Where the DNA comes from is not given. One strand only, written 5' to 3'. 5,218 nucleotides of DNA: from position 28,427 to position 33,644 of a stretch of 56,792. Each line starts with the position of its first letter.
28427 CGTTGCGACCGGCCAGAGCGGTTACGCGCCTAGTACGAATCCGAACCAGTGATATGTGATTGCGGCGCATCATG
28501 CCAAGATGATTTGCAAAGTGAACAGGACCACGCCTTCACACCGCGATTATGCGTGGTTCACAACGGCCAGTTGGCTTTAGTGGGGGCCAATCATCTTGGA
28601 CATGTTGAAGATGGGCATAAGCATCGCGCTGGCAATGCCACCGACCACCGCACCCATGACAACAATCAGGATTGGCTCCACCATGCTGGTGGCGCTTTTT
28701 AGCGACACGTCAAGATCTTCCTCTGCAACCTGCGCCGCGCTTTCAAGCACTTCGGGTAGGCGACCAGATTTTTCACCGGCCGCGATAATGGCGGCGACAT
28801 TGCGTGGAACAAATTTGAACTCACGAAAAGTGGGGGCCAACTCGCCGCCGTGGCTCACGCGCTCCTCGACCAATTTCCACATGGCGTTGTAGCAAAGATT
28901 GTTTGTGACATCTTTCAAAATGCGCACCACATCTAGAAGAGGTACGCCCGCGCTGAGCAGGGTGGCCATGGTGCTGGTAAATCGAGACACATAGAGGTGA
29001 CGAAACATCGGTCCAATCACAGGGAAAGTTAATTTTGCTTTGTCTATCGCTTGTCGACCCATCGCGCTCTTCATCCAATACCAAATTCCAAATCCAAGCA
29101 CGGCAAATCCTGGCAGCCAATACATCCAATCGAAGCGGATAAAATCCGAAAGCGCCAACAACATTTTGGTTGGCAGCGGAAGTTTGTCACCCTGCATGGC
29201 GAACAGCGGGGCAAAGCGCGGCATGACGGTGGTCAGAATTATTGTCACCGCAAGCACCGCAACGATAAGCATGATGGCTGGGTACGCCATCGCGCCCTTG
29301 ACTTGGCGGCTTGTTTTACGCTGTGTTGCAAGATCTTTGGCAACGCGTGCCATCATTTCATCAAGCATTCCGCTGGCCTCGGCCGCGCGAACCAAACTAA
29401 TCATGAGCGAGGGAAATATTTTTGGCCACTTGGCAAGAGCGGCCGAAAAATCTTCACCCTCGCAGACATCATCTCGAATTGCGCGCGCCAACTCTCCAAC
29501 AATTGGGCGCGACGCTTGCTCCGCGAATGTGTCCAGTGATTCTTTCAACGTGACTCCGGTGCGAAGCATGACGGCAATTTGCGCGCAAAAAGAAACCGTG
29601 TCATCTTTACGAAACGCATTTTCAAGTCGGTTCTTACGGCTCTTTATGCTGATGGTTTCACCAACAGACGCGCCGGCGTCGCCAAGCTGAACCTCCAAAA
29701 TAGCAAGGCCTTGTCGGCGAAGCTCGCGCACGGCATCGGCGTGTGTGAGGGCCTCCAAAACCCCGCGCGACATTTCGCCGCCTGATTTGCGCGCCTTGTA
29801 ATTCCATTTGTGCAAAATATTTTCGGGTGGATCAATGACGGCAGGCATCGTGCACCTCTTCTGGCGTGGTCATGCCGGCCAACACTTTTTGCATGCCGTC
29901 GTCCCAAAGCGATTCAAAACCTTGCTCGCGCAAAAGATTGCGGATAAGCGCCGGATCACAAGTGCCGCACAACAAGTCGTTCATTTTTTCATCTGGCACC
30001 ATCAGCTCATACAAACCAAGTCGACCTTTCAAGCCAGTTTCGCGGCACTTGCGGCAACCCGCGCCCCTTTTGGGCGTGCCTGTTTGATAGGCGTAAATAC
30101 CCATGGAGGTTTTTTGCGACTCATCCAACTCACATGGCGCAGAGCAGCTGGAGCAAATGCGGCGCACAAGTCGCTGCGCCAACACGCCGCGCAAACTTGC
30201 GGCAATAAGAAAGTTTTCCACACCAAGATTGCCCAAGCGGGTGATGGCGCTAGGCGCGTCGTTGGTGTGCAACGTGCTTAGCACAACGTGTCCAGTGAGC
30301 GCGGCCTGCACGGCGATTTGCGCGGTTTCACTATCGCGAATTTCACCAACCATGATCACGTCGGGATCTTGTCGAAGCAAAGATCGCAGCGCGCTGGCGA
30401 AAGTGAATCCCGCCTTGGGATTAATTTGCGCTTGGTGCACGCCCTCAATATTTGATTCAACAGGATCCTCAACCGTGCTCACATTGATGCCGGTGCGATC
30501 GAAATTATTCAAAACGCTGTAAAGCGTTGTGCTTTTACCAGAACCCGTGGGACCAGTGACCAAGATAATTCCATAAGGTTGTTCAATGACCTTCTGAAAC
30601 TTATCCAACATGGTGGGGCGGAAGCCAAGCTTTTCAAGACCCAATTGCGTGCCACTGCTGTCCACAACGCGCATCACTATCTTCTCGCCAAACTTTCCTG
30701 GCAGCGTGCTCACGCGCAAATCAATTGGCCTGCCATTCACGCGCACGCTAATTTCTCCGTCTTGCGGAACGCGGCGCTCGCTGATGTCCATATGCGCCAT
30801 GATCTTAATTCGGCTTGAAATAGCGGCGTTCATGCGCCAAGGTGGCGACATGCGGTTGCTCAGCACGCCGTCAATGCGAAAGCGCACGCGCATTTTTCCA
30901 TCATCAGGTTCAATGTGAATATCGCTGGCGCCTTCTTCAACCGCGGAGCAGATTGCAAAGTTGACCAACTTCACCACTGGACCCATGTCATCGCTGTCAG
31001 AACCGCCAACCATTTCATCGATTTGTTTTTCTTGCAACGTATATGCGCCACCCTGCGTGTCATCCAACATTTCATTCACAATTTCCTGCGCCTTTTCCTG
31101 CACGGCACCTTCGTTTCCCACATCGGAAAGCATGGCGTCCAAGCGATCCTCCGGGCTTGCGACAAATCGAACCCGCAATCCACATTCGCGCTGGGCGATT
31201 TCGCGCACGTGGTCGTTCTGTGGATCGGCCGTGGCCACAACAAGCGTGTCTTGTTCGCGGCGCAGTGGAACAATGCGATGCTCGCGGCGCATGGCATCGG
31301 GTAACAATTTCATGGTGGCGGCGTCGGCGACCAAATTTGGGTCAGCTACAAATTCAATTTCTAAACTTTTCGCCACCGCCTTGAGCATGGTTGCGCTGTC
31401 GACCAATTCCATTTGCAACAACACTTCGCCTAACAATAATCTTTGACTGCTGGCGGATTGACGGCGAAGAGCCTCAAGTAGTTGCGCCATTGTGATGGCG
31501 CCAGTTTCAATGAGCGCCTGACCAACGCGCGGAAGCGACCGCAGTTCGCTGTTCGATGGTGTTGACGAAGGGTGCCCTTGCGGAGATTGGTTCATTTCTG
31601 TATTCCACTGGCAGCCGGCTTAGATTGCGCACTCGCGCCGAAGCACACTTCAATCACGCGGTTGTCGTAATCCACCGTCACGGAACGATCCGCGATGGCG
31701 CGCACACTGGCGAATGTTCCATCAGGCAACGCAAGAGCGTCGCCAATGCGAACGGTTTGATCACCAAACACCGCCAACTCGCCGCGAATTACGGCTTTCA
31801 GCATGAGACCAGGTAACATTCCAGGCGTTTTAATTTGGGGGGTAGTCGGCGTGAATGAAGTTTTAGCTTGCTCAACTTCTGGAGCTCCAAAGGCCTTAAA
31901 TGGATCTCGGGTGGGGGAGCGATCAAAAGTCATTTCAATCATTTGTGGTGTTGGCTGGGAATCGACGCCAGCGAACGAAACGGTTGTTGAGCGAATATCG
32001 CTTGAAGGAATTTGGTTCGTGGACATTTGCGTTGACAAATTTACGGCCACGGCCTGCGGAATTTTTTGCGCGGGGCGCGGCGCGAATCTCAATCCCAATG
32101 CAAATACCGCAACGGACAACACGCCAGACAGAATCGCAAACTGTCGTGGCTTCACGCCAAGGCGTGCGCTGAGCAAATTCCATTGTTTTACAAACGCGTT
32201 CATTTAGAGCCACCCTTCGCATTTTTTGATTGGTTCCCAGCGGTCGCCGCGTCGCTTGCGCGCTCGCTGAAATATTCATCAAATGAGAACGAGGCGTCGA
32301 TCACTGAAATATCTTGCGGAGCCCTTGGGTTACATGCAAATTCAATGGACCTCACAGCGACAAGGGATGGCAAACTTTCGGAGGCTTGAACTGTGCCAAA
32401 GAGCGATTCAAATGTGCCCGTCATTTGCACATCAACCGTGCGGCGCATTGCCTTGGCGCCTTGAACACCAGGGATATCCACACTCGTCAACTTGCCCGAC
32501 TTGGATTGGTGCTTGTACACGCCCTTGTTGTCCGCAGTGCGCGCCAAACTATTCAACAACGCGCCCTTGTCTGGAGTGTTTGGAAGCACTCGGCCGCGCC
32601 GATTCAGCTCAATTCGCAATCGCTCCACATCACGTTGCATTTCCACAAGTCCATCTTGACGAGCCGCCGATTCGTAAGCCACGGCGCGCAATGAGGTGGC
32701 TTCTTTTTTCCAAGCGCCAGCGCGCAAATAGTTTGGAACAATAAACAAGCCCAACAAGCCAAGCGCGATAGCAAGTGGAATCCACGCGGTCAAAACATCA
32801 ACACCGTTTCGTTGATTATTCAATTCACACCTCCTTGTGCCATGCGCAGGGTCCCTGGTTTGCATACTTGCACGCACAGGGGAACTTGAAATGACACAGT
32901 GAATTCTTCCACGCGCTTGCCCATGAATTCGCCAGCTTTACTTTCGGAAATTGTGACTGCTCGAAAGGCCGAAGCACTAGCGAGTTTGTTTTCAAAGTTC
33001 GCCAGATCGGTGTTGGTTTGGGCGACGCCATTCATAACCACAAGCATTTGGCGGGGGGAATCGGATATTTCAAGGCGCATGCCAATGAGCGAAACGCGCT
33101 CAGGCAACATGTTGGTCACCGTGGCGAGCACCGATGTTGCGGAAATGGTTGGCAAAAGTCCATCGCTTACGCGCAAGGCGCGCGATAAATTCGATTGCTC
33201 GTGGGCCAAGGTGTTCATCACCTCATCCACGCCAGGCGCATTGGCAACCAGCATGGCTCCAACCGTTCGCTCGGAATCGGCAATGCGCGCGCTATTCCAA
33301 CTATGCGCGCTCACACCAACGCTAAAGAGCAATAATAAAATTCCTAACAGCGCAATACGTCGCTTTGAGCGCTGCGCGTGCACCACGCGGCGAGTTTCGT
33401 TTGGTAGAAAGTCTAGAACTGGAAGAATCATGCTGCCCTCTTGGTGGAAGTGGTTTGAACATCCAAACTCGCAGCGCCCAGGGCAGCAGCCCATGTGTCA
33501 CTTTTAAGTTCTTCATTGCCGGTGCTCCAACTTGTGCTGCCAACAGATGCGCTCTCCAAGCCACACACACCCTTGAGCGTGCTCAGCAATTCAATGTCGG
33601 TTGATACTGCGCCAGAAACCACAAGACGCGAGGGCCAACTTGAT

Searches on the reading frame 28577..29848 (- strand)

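Call 43: search_protein_families(library=pfam, proteins=[window:28577-29848:-], max_evalue=0.0001)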
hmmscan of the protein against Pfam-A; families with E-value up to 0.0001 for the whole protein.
window:28577-29848:- (423 aa): 1 family
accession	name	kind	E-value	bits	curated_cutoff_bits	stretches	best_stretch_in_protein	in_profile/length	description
PF00482.28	T2SSF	-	4.8e-57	191.8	25.2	2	87-210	1-125/125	Type II secretion system (T2SS), protein F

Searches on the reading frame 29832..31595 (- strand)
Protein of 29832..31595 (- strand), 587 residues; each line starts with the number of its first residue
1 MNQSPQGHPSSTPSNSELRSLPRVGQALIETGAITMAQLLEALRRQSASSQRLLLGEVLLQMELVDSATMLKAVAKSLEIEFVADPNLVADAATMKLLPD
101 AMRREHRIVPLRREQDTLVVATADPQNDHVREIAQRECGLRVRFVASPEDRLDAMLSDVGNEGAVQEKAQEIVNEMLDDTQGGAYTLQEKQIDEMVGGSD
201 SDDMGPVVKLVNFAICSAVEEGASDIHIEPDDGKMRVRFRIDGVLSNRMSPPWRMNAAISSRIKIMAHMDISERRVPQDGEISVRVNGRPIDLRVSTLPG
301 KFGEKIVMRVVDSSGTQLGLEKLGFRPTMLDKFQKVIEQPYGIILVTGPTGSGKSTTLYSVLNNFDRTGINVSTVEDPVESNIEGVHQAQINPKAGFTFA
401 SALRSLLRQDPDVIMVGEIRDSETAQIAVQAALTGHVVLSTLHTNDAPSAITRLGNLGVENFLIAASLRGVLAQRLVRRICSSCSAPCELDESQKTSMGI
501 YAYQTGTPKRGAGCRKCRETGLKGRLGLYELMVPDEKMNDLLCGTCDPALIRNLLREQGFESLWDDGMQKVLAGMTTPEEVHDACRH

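Call 43: search_protein_families(library=pfam, proteins=[window:29832-31595:-], max_evalue=0.0001)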
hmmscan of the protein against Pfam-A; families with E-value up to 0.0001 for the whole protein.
window:29832-31595:- (587 aa): 3 families
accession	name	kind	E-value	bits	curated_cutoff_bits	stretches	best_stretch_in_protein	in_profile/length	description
PF00437.27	T2SSE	-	2.2e-136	454.8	24.9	1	201-581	2-368/370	Type II/IV secretion system protein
PF05157.20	MshEN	-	2e-15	57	23.1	1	79-159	2-83/90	MshEN domain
PF13191.12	AAA_16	-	4e-05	24.6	32.6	0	332-413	15-85/167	AAA ATPase domain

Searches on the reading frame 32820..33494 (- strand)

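Call 43: search_protein_families(library=pfam, proteins=[window:32820-33494:-], max_evalue=0.0001)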
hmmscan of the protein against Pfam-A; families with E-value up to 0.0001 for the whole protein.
window:32820-33494:- (224 aa): 1 family
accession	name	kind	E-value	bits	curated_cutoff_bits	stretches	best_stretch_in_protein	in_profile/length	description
PF05137.18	PilN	-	9.6e-09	35.6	22.8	1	122-204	2-78/78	Fimbrial assembly protein (PilN)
